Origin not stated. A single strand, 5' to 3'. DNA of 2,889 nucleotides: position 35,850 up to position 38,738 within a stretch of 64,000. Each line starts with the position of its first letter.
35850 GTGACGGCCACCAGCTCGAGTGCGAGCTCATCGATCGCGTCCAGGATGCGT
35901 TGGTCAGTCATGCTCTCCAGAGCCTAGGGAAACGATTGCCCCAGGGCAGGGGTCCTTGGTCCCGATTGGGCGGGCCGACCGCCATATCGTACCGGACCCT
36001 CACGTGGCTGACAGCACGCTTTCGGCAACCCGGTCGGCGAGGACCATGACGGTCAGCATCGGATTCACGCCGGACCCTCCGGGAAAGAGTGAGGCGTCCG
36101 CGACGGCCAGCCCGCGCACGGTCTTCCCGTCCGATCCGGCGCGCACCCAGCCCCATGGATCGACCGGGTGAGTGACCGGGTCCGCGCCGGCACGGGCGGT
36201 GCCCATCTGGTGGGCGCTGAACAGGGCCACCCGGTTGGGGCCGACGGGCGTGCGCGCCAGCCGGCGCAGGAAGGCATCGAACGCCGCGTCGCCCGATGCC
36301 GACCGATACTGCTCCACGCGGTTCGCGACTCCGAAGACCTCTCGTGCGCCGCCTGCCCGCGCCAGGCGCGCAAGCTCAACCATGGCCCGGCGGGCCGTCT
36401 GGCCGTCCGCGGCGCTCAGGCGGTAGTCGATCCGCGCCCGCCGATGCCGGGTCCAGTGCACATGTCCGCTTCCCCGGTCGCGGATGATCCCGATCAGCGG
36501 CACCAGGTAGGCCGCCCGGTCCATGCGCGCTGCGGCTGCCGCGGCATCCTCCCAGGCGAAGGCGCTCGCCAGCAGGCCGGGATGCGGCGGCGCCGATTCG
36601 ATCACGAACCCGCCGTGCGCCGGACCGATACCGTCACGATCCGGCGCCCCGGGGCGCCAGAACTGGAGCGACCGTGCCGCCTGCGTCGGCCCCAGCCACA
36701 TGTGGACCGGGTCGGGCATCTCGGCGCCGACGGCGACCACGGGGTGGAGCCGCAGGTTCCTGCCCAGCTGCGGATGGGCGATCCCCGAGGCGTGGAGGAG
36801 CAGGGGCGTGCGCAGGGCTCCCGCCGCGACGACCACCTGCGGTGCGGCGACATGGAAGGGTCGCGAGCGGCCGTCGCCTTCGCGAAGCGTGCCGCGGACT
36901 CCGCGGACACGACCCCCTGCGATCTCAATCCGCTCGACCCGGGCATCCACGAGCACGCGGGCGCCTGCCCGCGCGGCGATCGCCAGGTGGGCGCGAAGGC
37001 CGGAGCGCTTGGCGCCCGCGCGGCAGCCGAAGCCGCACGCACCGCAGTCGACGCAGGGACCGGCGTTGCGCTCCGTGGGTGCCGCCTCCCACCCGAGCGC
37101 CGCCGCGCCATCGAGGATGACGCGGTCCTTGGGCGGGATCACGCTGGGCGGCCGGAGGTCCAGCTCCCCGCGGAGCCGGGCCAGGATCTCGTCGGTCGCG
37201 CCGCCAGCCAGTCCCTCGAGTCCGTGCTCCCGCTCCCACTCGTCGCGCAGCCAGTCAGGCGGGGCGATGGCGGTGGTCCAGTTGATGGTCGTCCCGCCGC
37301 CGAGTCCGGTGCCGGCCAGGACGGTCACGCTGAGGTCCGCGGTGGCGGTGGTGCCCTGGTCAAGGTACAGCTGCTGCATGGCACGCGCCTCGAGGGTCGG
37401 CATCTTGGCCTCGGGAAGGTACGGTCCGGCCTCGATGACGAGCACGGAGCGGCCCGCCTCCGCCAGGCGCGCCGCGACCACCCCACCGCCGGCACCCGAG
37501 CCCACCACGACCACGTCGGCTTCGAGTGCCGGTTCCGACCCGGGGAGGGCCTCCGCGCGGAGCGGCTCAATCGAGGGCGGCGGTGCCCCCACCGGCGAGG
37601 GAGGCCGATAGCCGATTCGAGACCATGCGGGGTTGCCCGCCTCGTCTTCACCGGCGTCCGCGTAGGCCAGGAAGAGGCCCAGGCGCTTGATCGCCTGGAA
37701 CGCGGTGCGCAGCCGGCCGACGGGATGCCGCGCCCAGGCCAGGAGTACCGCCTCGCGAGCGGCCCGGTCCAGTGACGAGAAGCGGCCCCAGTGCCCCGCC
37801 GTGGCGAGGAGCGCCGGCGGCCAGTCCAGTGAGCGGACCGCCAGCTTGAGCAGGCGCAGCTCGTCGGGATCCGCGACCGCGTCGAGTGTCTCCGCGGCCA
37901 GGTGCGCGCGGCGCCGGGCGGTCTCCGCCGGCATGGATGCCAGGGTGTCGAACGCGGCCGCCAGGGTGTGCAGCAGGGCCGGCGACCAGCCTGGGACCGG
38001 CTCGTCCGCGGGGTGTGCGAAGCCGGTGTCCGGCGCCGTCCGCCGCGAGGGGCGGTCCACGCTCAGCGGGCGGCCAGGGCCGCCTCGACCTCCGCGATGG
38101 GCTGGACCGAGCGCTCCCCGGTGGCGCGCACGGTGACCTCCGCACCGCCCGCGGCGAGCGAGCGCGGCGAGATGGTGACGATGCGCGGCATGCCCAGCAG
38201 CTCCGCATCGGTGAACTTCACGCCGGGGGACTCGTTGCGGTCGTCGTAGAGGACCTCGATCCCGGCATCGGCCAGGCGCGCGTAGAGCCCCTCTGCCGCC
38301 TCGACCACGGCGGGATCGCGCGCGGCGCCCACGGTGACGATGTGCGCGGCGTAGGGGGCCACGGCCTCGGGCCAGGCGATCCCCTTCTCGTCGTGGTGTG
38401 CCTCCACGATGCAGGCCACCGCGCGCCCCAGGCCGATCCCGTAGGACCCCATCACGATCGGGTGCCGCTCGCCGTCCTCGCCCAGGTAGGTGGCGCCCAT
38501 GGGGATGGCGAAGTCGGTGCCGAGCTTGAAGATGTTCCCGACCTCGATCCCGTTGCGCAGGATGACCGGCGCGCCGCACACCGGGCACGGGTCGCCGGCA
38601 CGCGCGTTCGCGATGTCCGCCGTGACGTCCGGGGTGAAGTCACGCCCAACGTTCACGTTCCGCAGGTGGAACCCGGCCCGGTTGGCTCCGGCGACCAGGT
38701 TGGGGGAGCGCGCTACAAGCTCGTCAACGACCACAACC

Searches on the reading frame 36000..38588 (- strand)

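Call 10: search_protein_families(library=ncbifam, proteins=[window:36000-38588:-])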
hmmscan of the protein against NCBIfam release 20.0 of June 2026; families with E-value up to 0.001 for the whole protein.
window:36000-38588:- (862 aa): 13 families
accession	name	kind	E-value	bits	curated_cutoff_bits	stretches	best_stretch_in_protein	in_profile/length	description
TIGR04542.1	GMC_mycofac_2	equivalog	3.2e-18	66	400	1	358-607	1-241/425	mycofactocin system GMC family oxidoreductase MftG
NF058674.1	CholsOxChoxAB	equivalog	6.9e-17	61.1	850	2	356-449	5-103/535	cholesterol oxidase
NF002550.0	PRK02106.1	subfamily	1.1e-16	60.6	605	2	356-459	5-118/563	choline dehydrogenase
TIGR03970.1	mycofact_MftG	equivalog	3.4e-14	52.7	387.45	1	357-618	1-280/487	mycofactocin dehydrogenase MftG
TIGR01810.1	betA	equivalog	1.1e-12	47.4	732.1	2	524-632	189-297/532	choline dehydrogenase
NF038210.1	GMC_mycofac_3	equivalog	1.4e-12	47.2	300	2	359-445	1-88/418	mycofactocin system GMC family oxidoreductase MftG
TIGR02032.1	GG-red-SF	subfamily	8.4e-06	25.7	158.8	1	358-387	2-31/297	geranylgeranyl reductase family protein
NF045637.1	carotdesatCrtDProt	equivalog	2.9e-05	22.8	580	0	359-404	1-45/485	1-hydroxycarotenoid 3,4-desaturase CrtD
NF053676.1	4oxCHCAChcC1Cy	equivalog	4.6e-05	22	1000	0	357-390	2-35/528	4-oxocyclohexanecarboxylate 2-dehydrogenase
NF006130.0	PRK08274.1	equivalog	7.7e-05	21.7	369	0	356-389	5-38/467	FAD-dependent tricarballylate dehydrogenase TcuA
NF008425.0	PRK11259.1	equivalog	8.2e-05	21.7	257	0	356-387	4-35/377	N-methyl-L-tryptophan oxidase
TIGR01350.1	lipoamide_DH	equivalog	0.0009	18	408.8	0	357-387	2-32/461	dihydrolipoyl dehydrogenase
TIGR01790.1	carotene-cycl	subfamily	0.00097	18.4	209.5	0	358-392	1-35/387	lycopene cyclase family protein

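Call 11: search_protein_families(library=pfam, proteins=[window:36000-38588:-])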
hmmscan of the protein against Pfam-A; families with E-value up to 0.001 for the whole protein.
window:36000-38588:- (862 aa): 5 families
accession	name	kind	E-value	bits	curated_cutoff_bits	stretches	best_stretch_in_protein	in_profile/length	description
PF00732.25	GMC_oxred_N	-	5.4e-45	154.3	23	1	404-617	1-218/218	GMC oxidoreductase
PF05199.19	GMC_oxred_C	-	8.5e-14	52.7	24.6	1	715-851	17-139/139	GMC oxidoreductase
PF07992.20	Pyr_redox_2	-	2.1e-05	24.5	26.1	0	358-394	2-38/291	Pyridine nucleotide-disulphide oxidoreductase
PF13450.12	NAD_binding_8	-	7e-05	23.5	21.9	1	361-390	1-30/68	NAD(P)-binding Rossmann-like domain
PF00890.30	FAD_binding_2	-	8.4e-05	22.4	20.4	1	358-390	1-33/414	FAD binding domain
